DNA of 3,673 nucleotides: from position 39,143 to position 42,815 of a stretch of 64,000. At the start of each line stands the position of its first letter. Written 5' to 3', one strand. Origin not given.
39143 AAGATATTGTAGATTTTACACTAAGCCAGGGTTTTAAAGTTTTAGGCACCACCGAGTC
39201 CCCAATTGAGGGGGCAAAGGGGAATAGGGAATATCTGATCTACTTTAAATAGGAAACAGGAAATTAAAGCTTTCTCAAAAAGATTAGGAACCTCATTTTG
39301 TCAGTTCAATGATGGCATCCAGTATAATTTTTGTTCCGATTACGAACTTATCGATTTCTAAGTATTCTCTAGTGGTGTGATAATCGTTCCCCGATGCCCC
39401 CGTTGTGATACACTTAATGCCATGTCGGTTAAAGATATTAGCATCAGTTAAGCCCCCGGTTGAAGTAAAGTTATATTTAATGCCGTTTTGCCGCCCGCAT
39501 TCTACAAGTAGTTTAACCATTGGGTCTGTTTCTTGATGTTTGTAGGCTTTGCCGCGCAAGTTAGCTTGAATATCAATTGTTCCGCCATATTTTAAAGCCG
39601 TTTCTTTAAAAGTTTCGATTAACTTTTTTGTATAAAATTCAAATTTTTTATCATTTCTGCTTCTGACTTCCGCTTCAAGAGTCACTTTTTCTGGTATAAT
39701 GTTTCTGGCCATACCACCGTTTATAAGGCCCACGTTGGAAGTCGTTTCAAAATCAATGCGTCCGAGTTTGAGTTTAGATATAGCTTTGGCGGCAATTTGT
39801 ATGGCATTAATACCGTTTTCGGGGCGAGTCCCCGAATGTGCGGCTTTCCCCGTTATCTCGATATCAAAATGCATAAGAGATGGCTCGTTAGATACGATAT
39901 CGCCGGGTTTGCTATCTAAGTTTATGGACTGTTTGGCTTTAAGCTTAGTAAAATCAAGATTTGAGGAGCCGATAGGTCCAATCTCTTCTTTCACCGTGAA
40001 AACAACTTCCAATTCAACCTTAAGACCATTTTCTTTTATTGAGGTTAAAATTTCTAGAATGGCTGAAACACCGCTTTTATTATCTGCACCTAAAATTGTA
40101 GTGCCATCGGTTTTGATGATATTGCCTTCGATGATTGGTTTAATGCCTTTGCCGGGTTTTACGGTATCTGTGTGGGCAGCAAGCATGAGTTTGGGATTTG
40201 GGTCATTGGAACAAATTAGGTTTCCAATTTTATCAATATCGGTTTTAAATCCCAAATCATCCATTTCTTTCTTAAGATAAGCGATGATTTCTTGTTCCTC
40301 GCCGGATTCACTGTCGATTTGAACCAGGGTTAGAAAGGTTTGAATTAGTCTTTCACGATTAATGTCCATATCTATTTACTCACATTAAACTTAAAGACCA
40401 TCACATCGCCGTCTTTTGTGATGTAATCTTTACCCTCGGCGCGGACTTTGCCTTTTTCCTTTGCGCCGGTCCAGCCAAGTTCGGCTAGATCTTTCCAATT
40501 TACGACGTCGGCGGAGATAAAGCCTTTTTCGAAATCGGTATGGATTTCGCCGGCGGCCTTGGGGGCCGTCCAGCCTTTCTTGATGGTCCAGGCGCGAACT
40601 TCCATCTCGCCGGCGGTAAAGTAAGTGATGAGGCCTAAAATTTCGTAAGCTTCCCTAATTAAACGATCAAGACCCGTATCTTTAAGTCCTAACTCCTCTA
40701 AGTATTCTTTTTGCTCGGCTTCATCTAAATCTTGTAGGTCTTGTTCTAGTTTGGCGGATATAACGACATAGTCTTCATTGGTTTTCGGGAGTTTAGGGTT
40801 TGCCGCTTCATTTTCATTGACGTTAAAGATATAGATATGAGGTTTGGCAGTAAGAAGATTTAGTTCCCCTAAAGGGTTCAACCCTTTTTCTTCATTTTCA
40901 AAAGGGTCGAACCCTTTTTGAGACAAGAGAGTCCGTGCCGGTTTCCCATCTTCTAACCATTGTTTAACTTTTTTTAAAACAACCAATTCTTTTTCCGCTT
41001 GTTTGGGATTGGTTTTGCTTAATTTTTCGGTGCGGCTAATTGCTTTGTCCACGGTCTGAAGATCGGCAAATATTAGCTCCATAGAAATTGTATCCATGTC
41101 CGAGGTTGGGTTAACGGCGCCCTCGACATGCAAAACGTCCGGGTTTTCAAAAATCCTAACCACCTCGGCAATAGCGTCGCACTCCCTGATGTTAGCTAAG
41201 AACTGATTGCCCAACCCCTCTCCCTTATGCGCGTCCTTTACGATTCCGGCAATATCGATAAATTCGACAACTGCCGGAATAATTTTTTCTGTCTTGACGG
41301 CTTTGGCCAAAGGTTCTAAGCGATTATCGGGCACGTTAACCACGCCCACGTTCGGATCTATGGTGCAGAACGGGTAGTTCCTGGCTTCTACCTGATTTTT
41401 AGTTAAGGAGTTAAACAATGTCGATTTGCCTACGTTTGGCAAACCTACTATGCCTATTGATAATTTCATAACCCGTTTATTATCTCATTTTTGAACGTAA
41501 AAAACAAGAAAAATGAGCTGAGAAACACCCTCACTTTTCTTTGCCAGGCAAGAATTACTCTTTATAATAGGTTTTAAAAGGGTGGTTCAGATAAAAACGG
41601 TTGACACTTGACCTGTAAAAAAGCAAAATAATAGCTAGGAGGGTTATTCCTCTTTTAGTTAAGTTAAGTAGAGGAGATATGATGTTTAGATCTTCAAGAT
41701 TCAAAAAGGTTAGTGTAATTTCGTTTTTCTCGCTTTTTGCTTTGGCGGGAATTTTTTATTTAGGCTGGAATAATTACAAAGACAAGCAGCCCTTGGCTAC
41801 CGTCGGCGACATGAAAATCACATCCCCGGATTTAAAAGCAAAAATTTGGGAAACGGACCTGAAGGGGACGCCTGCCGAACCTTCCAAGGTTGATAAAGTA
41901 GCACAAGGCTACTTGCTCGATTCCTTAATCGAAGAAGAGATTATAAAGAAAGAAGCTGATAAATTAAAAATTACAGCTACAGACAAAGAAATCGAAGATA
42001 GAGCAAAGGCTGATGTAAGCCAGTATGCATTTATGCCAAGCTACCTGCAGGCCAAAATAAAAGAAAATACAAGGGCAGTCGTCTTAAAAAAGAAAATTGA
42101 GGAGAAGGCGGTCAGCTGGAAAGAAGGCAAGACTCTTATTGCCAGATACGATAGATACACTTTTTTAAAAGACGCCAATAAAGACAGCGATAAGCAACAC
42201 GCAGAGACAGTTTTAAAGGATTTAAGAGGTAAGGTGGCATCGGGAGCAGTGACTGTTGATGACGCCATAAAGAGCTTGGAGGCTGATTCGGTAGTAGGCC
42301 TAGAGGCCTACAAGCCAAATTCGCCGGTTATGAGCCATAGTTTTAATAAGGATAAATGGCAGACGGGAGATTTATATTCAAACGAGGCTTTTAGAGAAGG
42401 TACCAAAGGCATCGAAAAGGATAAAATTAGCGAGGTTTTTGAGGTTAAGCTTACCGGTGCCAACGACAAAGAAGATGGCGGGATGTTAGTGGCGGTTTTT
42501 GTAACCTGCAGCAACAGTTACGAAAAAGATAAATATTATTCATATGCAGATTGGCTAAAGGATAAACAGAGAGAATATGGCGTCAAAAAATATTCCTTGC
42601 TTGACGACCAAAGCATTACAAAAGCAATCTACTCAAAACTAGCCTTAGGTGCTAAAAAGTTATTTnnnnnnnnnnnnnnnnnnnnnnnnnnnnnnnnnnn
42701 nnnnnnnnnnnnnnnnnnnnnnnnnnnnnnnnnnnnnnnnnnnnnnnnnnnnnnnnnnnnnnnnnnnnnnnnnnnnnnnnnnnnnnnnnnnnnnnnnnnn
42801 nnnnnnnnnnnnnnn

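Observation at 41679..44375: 898-aa exported Cys-rich protein with SurA-like N-terminal region directly upstream of the pilus operon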

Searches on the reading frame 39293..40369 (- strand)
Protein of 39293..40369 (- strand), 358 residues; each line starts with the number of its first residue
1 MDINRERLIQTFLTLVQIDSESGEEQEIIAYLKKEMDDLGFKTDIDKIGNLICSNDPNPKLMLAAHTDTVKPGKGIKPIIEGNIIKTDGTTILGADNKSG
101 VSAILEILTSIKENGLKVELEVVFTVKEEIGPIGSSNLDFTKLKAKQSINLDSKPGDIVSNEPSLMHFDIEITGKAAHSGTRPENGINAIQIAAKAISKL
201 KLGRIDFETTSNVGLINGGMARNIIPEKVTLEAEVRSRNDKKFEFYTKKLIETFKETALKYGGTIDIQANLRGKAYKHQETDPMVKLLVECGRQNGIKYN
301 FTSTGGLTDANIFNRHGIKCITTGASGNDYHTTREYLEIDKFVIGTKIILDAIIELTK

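Call 6: search_protein_families(library=pfam, proteins=[window:39293-40369:-], max_evalue=0.001)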
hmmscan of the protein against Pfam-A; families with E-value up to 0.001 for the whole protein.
window:39293-40369:- (358 aa): 4 families
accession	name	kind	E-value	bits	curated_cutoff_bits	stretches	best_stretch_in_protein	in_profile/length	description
PF07687.19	M20_dimer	-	1.3e-19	70.5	21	1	165-261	6-106/107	Peptidase dimerisation domain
PF01546.33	Peptidase_M20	-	1.5e-17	64.6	24.6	1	62-353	1-204/206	Peptidase family M20/M25/M40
PF05343.19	Peptidase_M42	-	3.4e-15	56.3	23.2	1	95-152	133-189/292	M42 glutamyl aminopeptidase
PF04389.22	Peptidase_M28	-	5.9e-10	39.6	21.3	1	56-152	10-93/193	Peptidase family M28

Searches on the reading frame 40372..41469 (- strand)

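Call 6: search_protein_families(library=pfam, proteins=[window:40372-41469:-], max_evalue=0.001)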
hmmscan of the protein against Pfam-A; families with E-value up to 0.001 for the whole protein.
window:40372-41469:- (365 aa): 3 families
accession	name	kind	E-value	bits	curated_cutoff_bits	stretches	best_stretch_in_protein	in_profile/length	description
PF06071.19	YchF-GTPase_C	-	1.1e-36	125.3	27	1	280-362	1-84/84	Protein of unknown function (DUF933)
PF01926.29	MMR_HSR1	-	1.8e-22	80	21.9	1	5-107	2-85/113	50S ribosome-binding GTPase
PF02421.24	FeoB_N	-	3.5e-08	33.5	27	1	5-49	3-47/156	Ferrous iron transport protein B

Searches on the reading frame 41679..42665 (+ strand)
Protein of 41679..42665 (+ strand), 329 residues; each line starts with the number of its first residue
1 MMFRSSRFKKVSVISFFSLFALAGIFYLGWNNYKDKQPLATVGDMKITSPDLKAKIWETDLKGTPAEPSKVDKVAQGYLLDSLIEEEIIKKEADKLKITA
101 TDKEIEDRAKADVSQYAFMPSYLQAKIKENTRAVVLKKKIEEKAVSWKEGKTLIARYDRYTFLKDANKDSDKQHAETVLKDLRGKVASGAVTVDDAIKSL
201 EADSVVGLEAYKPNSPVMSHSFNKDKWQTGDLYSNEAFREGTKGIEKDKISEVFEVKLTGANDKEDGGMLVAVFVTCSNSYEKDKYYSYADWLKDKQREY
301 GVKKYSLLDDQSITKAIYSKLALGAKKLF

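Call 32: find_homologous_proteins(query=window:41679-42665:+, max_evalue=0.001)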
Query window:41679-42665:+: 5486 candidates shared short words with the query, none scored E <= 0.001.

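Call 34: search_solved_structures(query=A3, max_evalue=10, show_alignments=3)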
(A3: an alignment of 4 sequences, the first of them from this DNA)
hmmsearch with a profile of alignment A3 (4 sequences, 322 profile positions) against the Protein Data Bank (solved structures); distinct sequences matched with E-value up to 10: 12.
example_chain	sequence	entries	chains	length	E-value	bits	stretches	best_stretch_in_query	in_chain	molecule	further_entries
2nsa_A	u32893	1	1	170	0.00073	22.1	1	70-145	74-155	Trigger factor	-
8pz1_F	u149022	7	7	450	0.0012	21.3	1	79-128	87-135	Chaperone SurA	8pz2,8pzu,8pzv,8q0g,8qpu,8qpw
1m5y_A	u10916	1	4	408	0.0013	21.2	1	78-128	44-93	Survival protein surA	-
9hg5_F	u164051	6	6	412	0.0014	21.2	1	78-128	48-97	Chaperone SurA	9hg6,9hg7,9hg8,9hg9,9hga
8qpv_F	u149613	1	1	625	0.0033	19.9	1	79-128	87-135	Chaperone SurA,Outer membrane protein X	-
3gu0_A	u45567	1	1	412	0.0037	19.7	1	71-145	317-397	Trigger factor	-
6j0a_Q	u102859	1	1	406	0.0043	19.5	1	71-145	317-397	Trigger factor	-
3gty_X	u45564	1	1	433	0.0045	19.5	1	70-146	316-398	Trigger factor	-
8qp5_P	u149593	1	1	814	0.006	19.1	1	79-128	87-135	Chaperone SurA,Serine protease EspP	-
8sot_A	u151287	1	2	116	0.052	16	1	179-276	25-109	Basic membrane protein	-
2pv3_A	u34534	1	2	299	0.16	14.4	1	78-128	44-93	Chaperone surA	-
4g2p_A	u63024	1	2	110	0.36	13.2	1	174-205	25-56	Chaperone SurA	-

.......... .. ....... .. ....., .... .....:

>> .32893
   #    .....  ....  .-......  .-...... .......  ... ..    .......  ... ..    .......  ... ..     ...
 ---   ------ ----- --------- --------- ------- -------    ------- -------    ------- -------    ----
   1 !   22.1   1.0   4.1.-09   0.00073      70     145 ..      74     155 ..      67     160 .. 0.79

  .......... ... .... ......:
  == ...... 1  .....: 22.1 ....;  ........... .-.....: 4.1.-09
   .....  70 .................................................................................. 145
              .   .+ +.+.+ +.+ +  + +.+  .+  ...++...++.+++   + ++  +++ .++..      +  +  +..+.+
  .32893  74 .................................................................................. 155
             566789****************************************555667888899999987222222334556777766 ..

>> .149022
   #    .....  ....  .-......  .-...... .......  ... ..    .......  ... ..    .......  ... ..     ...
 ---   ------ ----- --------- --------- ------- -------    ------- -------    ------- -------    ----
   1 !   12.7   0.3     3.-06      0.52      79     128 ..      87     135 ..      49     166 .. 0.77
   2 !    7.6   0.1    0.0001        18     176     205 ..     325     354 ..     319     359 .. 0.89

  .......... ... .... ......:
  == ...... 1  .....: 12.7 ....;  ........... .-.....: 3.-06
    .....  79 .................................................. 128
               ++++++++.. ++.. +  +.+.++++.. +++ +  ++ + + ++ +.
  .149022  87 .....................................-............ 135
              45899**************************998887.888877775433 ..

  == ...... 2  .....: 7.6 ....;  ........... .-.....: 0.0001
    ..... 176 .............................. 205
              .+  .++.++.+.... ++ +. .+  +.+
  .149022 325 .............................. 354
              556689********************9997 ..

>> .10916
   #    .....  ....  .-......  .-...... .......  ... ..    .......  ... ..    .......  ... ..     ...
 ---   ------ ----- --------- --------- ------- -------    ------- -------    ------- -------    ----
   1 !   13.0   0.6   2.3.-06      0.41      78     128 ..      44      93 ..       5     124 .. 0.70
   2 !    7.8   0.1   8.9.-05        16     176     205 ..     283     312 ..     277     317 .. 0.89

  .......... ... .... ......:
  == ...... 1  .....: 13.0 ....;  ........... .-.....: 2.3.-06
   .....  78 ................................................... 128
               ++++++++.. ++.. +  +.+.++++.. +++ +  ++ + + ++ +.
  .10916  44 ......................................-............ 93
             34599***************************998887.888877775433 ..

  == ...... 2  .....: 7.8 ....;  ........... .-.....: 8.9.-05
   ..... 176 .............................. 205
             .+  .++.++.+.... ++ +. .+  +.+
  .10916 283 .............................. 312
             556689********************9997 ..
